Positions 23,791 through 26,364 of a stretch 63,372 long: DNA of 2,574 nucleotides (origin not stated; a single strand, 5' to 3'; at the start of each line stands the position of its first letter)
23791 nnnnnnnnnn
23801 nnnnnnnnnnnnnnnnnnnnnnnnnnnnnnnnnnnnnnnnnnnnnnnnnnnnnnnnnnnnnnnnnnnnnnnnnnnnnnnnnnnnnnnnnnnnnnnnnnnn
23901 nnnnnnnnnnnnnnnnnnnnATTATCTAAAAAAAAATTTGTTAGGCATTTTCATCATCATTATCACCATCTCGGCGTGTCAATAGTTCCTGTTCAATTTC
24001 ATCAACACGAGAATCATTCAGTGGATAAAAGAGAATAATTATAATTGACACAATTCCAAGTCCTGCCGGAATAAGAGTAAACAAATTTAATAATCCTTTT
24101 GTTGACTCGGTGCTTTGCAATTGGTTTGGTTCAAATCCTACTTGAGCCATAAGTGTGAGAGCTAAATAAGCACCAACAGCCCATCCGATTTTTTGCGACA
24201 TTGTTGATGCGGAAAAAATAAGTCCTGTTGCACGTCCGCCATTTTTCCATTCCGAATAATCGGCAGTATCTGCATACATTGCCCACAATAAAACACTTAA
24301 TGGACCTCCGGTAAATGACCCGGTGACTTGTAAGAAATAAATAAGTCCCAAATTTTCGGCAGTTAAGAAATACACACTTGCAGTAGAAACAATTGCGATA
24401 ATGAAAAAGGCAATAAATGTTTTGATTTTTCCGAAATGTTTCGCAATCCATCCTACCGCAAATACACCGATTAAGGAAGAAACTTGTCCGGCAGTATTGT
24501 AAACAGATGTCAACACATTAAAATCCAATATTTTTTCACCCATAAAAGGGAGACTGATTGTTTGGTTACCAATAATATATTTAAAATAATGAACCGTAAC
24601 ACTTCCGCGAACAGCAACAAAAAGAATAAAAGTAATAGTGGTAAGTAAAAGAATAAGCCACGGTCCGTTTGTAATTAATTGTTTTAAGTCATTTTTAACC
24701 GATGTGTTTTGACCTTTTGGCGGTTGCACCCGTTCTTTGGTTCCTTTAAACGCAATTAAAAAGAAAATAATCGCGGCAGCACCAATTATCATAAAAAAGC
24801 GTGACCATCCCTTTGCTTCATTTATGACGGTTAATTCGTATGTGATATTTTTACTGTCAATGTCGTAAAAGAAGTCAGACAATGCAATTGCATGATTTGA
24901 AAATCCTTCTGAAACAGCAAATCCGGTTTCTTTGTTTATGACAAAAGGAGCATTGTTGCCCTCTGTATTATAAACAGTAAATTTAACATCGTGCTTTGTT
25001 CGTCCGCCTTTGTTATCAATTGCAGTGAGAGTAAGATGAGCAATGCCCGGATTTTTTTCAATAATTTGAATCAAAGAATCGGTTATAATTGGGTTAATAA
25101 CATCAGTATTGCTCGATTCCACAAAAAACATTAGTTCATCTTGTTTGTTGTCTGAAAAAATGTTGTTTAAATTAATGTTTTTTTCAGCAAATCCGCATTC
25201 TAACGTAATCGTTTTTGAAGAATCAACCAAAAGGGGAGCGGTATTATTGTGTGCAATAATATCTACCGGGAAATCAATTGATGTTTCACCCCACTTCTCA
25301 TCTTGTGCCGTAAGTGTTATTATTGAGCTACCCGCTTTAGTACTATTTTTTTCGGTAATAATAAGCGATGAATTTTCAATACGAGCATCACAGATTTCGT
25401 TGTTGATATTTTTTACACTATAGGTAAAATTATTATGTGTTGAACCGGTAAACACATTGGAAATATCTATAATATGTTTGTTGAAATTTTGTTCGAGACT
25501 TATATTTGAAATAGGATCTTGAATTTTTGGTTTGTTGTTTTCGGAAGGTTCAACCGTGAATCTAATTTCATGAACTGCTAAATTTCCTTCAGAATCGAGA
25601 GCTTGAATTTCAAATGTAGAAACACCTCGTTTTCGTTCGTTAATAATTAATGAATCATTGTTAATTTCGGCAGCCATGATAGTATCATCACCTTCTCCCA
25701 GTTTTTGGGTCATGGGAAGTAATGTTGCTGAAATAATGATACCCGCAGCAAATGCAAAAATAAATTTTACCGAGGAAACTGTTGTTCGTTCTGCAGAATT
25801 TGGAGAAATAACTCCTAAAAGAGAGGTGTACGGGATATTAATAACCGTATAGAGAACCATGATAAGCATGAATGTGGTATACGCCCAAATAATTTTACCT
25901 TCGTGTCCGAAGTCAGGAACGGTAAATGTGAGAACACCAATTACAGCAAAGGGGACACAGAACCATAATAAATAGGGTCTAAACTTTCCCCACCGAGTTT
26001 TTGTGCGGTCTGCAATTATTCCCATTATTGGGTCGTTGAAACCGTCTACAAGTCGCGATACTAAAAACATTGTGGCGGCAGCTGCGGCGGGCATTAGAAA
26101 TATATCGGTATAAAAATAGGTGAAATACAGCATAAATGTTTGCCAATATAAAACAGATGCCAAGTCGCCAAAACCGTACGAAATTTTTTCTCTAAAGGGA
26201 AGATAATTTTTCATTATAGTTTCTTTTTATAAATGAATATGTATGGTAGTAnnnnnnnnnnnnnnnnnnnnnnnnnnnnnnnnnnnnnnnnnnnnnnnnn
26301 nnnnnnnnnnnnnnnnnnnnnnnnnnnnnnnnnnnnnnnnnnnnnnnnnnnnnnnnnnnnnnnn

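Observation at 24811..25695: GPH sugar symporter carries a ~295-aa array of Ig/cadherin-like repeats in the TM5-TM6 loop, arranged half-unit / unit / unit / half-unit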

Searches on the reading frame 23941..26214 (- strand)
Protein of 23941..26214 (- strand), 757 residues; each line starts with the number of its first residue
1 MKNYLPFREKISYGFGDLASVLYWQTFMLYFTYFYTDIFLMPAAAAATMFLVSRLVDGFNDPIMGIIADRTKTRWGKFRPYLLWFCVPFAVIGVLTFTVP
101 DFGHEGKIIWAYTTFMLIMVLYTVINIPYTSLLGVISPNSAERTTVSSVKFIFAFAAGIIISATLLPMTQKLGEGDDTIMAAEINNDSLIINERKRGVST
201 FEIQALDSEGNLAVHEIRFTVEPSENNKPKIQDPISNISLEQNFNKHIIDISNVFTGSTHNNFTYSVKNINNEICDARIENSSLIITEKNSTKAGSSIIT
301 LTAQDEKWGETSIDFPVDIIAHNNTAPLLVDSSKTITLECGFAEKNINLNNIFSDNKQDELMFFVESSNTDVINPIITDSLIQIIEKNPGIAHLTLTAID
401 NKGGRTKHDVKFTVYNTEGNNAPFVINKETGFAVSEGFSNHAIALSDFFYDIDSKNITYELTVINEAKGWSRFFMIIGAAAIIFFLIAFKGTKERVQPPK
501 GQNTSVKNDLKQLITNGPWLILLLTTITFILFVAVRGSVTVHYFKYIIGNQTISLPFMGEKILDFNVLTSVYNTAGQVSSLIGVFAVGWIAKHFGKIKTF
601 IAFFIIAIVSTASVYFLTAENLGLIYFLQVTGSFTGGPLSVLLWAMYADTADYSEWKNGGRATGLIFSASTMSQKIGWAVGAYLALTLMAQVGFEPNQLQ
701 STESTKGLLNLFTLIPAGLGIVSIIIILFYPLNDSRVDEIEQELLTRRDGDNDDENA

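Call 3: search_protein_families(library=pfam, proteins=[window:23941-26214:-], max_evalue=1)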
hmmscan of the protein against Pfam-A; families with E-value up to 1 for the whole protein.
window:23941-26214:- (757 aa): 2 families
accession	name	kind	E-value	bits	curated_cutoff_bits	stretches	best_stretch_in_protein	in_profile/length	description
PF13347.12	MFS_2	-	1.4e-85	287.9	27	2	12-172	1-161/427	MFS/sugar transport protein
PF07690.21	MFS_1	-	9.6e-10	38.3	33.4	2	464-681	144-346/347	Major Facilitator Superfamily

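Call 4: search_protein_families(library=ncbifam, proteins=[window:23941-26214:-], max_evalue=1)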
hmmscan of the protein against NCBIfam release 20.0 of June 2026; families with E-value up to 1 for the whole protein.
window:23941-26214:- (757 aa): 7 families
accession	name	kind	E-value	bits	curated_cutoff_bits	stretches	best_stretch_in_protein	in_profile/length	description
TIGR00792.1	gph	subfamily_domain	2.4e-107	359.3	231.35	2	10-178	1-169/437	glycoside-pentoside-hexuronide (GPH):cation symporter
NF007237.0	PRK09669.1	subfamily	3.3e-107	359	610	2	4-177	5-178/461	putative symporter YagG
NF008526.0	PRK11462.1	equivalog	2.6e-75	253.9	836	2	4-177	5-178/460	glycoside-pentoside-hexuronide family transporter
NF007353.0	PRK09848.1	equivalog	5.5e-71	239.7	528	2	3-169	3-170/457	glucuronide transporter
NF007749.0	PRK10429.1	equivalog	3.9e-55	187.5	456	2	7-179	5-177/473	melibiose:sodium transporter MelB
TIGR00880.1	2_A_01_02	superfamily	0.0014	18.7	131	1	587-685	18-111/141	multidrug resistance protein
NF012211.1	tand_rpt_95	domain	0.064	13.2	90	0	193-232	56-94/98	tandem-95 repeat protein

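Call 8: find_homologous_proteins(query=window:23941-26214:-, max_evalue=1e-20)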
Query window:23941-26214:- (757 aa): 4241 proteins with E <= 1e-20 among 8000 candidates; the best 120 are listed.
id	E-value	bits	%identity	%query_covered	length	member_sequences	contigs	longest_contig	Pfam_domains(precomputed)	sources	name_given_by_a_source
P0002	0.0e+0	1619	95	100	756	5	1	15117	PF13347.13,PF07690.22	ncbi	-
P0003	0.0e+0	1344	79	100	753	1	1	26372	PF13347.13,PF07690.22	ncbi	ncbi:MAG: MFS transporter [Bacteroidales bacterium]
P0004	0.0e+0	1180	70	99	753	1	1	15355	PF13347.13,PF07690.22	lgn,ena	-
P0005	0.0e+0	1160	69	99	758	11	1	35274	PF13347.13,PF07690.22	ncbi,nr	ncbi:MAG: hypothetical protein GX277_08770 [Bacteroidales bacterium]|nr:hypothetical protein [Bacter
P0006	0.0e+0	1157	68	99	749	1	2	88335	PF13347.13,PF07690.22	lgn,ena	-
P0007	0.0e+0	1137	66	99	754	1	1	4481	PF13347.13,PF07690.22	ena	-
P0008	0.0e+0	1102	65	99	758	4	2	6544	PF13347.13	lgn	-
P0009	3.6e-293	992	60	99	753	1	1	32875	PF13347.13,PF07690.22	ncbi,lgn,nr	ncbi:MAG: MFS transporter [Bacteroidales bacterium]|nr:MFS transporter [Bacteroidales bacterium]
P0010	9.7e-290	981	59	99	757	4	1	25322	PF13347.13,PF07690.22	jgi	-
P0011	9.6e-289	978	59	99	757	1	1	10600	PF13347.13,PF07690.22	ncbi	-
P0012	5.1e-287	972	59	98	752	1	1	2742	PF13347.13,PF07690.22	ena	-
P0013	1.6e-286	971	58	99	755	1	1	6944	PF13347.13,PF07690.22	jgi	jgi:Na+/melibiose symporter-like transporter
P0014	1.7e-286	970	59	99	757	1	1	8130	PF13347.13,PF07690.22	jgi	-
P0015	3.5e-286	969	59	99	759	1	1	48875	PF13347.13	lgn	-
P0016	6.5e-286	968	59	99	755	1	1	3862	PF13347.13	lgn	-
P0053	4.5e-272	923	58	98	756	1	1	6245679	PF13347.13,PF07690.22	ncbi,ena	-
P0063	1.1e-267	908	56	99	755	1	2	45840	PF13347.13,PF17963.8,PF07690.22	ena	-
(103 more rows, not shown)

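Call 18: search_protein_families(library=pfam, proteins=[P0063], max_evalue=0.01)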
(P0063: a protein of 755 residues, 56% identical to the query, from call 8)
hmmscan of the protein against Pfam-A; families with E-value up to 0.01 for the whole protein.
P0063 (755 aa): 3 families
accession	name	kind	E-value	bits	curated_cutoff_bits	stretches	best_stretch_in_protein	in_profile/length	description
PF13347.12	MFS_2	-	1.5e-88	297.7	27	2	15-179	1-166/427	MFS/sugar transport protein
PF07690.21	MFS_1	-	1.8e-10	40.7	33.4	1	464-680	146-347/347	Major Facilitator Superfamily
PF17963.7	Big_9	-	9.1e-06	26.9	23.6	0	353-407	28-84/89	Bacterial Ig domain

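Call 24: find_encoding_contigs(protein=P0053, flank=10000, max_places=2)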
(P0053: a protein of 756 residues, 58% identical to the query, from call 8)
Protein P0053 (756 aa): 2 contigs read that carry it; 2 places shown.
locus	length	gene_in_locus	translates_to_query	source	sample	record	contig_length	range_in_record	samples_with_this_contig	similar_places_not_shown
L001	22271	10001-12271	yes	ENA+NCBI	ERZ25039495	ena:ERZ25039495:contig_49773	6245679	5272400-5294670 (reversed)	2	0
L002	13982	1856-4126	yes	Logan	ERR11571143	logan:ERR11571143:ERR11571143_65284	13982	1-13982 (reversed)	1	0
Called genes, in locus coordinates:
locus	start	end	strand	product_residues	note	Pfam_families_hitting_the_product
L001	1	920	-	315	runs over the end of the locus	PF00515:TPR_1 (faint)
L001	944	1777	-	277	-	PF00515:TPR_1 (faint), PF07719:TPR_2 (faint)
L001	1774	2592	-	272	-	PF00515:TPR_1 (faint), PF07719:TPR_2 (faint)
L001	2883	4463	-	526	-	PF12708:Pect-lyase_RHGA_epim, PF00295:Glyco_hydro_28, PF05048:NosD (faint), PF13229:Beta_helix (faint)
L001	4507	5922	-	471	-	PF12708:Pect-lyase_RHGA_epim (weak), PF00295:Glyco_hydro_28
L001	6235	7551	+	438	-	PF07610:DUF1573, PF22544:HYDIN_VesB_CFA65-like_Ig (weak), PF13620:CarboxypepD_reg, PF13715:CarbopepD_reg_2 (faint), PF00092:VWA, PF13519:VWA_2, PF13768:VWA_3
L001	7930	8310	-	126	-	PF00072:Response_reg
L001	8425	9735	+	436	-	PF03631:Virul_fac_BrkB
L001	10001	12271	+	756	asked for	PF13347:MFS_2, PF07690:MFS_1, PF13347:MFS_2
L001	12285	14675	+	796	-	PF06165:GH94_b-supersand, PF17167:Glyco_hydro_94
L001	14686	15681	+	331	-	PF04041:Glyco_hydro_130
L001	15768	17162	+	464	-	PF07470:Glyco_hydro_88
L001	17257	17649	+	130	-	PF25056:DUF7793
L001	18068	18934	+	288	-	PF01634:HisG, PF08029:HisG_C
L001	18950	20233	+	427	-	PF00815:Histidinol_dh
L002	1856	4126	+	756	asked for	PF13347:MFS_2, PF07690:MFS_1, PF13347:MFS_2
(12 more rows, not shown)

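Call 31: predict_structure(alignment_id=A2)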
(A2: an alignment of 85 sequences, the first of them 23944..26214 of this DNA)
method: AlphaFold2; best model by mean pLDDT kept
length: 757 residues; sequences in the alignment: 85
mean_pLDDT: 84.7   pTM: 0.84
mean pLDDT of the five models: 84.7, 82.8, 82.7, 81.6, 81.4
residues with pLDDT >= 90: 251; 70-90: 434; 50-70: 63; < 50: 9
segments of 3 or more residues with pLDDT < 50: 753-757
pLDDT, mean of each block of 10 residues (from residue 1): 68 84 86 89 84 86 69 55 82 89 85 90 76 58 71 91 94 92 90 90 88 87 84 89 90 87 89 89 89 85 84 90 86 85 87 84 86 85 87 90 88 83 81 87 89 83 93 92 85 61 68 85 93 92 90 74 89 95 87 88 96 92 94 93 85 79 72 88 90 83 88 95 95 85 75 47
secondary structure, 60 per line:
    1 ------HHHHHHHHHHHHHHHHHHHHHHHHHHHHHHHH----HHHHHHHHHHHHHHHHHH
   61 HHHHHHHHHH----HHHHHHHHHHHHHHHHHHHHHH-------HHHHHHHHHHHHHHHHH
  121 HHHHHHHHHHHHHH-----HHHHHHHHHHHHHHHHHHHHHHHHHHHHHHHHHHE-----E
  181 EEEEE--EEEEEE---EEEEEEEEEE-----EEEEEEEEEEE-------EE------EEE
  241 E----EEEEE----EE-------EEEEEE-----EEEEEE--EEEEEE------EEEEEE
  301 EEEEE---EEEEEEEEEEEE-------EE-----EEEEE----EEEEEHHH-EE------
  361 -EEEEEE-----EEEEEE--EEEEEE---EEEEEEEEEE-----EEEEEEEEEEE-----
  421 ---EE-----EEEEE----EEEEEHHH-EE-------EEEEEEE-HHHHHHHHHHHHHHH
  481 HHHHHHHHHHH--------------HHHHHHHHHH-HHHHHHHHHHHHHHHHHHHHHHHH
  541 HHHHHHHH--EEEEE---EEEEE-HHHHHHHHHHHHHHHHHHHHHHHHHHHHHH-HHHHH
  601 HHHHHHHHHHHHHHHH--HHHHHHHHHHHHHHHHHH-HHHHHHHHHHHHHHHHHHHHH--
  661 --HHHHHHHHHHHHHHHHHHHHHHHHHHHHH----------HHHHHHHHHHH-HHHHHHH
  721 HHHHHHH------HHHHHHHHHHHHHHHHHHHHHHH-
elements in order (helices of 4 or more, strands of 3 or more residues): H7-38 H43-70 H75-96 H104-134 H140-173 E180-185 E188-193 E197-206 E212-222 E238-241 E246-250 E264-269 E275-280 E283-288 E295-305 E309-320 E335-339 E344-348 E362-367 E373-378 E381-386 E390-399 E405-415 E431-435 E440-444 E458-464 H466-491 H506-515 H517-548 E551-555 E559-563 H565-594 H596-616 H619-636 H638-658 H663-691 H702-712 H714-727 H734-756

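Call 34: fold_search(model_id=the predicted structure, library=pdb)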
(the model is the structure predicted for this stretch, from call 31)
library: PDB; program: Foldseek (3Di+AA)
matches with E <= 10: 1603; with E <= 0.001: 211
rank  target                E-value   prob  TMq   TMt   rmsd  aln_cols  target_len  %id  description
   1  7mjs_X                1.8e-13  1.00  0.52  0.84   8.2       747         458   12  Single-Particle Cryo-EM Structure of Major Facilitator Superfamily Domain containing 2A in complex with LPC-18:3 (released 2021-06-16)
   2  7l16                  9.8e-13  1.00  0.51  0.81   4.4       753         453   14  Crystal structure of sugar-bound melibiose permease MelB (released 2021-08-04)
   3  8d2t_A                1.1e-12  1.00  0.53  0.84   6.1       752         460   12  Zebrafish MFSD2A isoform B in inward open ligand-free conformation (released 2023-05-10)
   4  8fq9                  1.2e-12  1.00  0.51  0.81   5.3       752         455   14  Crystal structure of a ligand-bound cation-site mutant D55C of a melibiose transporter (released 2024-06-05)
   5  9oli_A                1.4e-12  1.00  0.50  0.81   5.0       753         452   14  Crystal structure of the melibiose-bound melibiose transporter (released 2026-02-04)
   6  9old                  2.0e-12  1.00  0.50  0.80   6.1       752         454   14  Crystal structure of alpha-NPG-bound D59C MelBSt (released 2026-02-04)
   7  8d2s_A                3.0e-12  1.00  0.53  0.81   7.6       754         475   12  Zebrafish MFSD2A isoform B in inward open ligand bound conformation (released 2023-05-10)
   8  8t60_A                2.3e-11  1.00  0.51  0.89   3.1       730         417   14  CryoEM structure of an inward-facing MelBSt at a Na(+)-bound and sugar low-affinity conformation (released 2024-02-28)
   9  7n98                  3.1e-10  1.00  0.49  0.75   7.9       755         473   13  Cryo-EM structure of MFSD2A (released 2021-08-04)
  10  7oix_B                5.5e-10  1.00  0.49  0.79   6.8       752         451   12  Structure of thermostable human MFSD2A in complex with thermostable human Sync2 (released 2022-06-01)
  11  6dms                  8.8e-08  1.00  0.11  0.12  22.0       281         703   14  Endo-fucoidan hydrolase MfFcnA4_H294Q from glycoside hydrolase family 107 (released 2018-10-03)
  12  6dlh                  4.7e-07  1.00  0.11  0.12  22.1       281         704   13  Endo-fucoidan hydrolase MfFcnA4 from glycoside hydrolase family 107 (released 2018-10-03)
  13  4m03                  8.9e-07  1.00  0.11  0.45  15.8       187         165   18  C-terminal fragment(residues 576-751) of binding region of SraP (released 2014-06-18)
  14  5w1d                  2.3e-06  1.00  0.12  0.22  31.4       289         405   13  Crystal Structure of Mouse Protocadherin-15 EC4-7 (released 2018-06-06)
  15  4m00_A                2.4e-06  1.00  0.12  0.17  26.2       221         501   16  Crystal structure of the ligand binding region of staphylococcal adhesion SraP (released 2014-06-18)
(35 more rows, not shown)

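Call 42: find_related_loci(query=A2, collection=genome_contigs, flank=7000)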
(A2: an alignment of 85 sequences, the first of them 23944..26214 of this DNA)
Query A2 (757 aa) in genome_contigs; peptide patterns used: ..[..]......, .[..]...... (x = any residue, [..] = any of these).
511 stretches matched a pattern; 489 encode a relative of the query (tblastn E <= 1e-3); the best 80 are kept; 80 distinct loci.
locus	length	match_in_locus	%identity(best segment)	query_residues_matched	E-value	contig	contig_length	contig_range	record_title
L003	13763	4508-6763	95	1-752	0e+0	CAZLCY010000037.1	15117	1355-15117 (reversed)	MAG TPA_asm: uncultured Bacteroidales bacterium isolate SRP252850_co1_226 genome assembly, contig: NODE_7299_length_1511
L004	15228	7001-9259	79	1-755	0e+0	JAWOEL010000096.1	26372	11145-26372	MAG: Bacteroidales bacterium isolate BLK5-3.bin.192 k191_1701542, whole genome shotgun sequence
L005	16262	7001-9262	69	1-753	0e+0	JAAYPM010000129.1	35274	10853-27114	MAG: Bacteroidales bacterium isolate AS22ysBPME_225 220205_AS22, whole genome shotgun sequence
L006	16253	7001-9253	65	5-755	0e+0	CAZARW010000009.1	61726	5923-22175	MAG TPA_asm: uncultured Prolixibacteraceae bacterium isolate SRP192927_co6_600 genome assembly, contig: NODE_569_length_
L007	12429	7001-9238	60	5-752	0e+0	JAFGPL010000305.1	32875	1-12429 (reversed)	MAG: Bacteroidales bacterium isolate Zod_Metabat.688 k87_12714186, whole genome shotgun sequence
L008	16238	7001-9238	59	5-754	0e+0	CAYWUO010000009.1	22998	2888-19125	MAG TPA_asm: uncultured Pirellulales bacterium isolate binchicken_co116_404 genome assembly, contig: NODE_2050_length_22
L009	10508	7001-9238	58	5-754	0e+0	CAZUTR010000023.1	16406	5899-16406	MAG TPA_asm: uncultured Pirellulales bacterium isolate binchicken_co89_511 genome assembly, contig: NODE_6457_length_164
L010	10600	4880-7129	59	5-756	0e+0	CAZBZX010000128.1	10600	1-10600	MAG TPA_asm: uncultured Bacteroidales bacterium isolate binchicken_co129_655 genome assembly, contig: NODE_19846_length_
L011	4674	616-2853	59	5-754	0e+0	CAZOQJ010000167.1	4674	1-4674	MAG TPA_asm: uncultured Pirellulales bacterium isolate binchicken_co196_100 genome assembly, contig: NODE_25780_length_4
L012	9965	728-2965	58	5-754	0e+0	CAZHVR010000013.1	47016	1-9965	MAG TPA_asm: uncultured Pirellulales bacterium isolate SRP214966_co1_443 genome assembly, contig: NODE_965_length_47016_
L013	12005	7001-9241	59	1-751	0e+0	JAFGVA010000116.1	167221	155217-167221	MAG: Bacteroidales bacterium isolate ZodW_Metabat.117 k87_8164228, whole genome shotgun sequence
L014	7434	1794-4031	57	5-754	0e+0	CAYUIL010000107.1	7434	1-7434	MAG TPA_asm: uncultured Pirellulales bacterium isolate binchicken_co34_208 genome assembly, contig: NODE_17760_length_74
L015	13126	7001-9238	58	5-754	0e+0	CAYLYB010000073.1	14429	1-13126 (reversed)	MAG TPA_asm: uncultured Pirellulales bacterium isolate binchicken_co129_760 genome assembly, contig: NODE_12672_length_1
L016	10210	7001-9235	57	5-753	0e+0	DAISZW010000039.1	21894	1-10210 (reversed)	MAG TPA_asm: Ignavibacteriaceae bacterium isolate CTOTU25579 NODE_671_length_21894_cov_7.088786, whole genome shotgun se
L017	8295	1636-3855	58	5-748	0e+0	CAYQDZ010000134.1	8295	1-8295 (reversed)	MAG TPA_asm: uncultured Bacteroidales bacterium isolate binchicken_co116_374 genome assembly, contig: NODE_10055_length_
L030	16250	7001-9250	57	5-757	0e+0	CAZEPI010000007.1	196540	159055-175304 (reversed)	MAG TPA_asm: uncultured Pirellulales bacterium isolate SRP068000_co1_128 genome assembly, contig: NODE_30_length_196540_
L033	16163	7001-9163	38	5-748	6e-168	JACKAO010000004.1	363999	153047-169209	MAG: Calditrichia bacterium isolate HK-STAS-CALD-1 HK-STAS-CALD-1_4, whole genome shotgun sequence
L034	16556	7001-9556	47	5-748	8e-161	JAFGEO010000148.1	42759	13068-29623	MAG: Bacteroidales bacterium isolate Zod_Metabat.1236 k87_13065347, whole genome shotgun sequence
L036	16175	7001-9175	37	1-748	1e-157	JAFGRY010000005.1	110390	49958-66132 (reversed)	MAG: bacterium isolate Zod_Metabat.86 k87_2462284, whole genome shotgun sequence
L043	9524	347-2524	37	1-748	8e-153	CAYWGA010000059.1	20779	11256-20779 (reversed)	MAG TPA_asm: uncultured bacterium isolate SRP155585_co1_221 genome assembly, contig: NODE_1066_length_20779_cov_9.231229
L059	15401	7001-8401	66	5-756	6e-124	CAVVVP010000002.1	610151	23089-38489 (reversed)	MAG: uncultured Ignavibacteria bacterium isolate MFD03804.bin.1.189 genome assembly, contig: contig_26235, whole genome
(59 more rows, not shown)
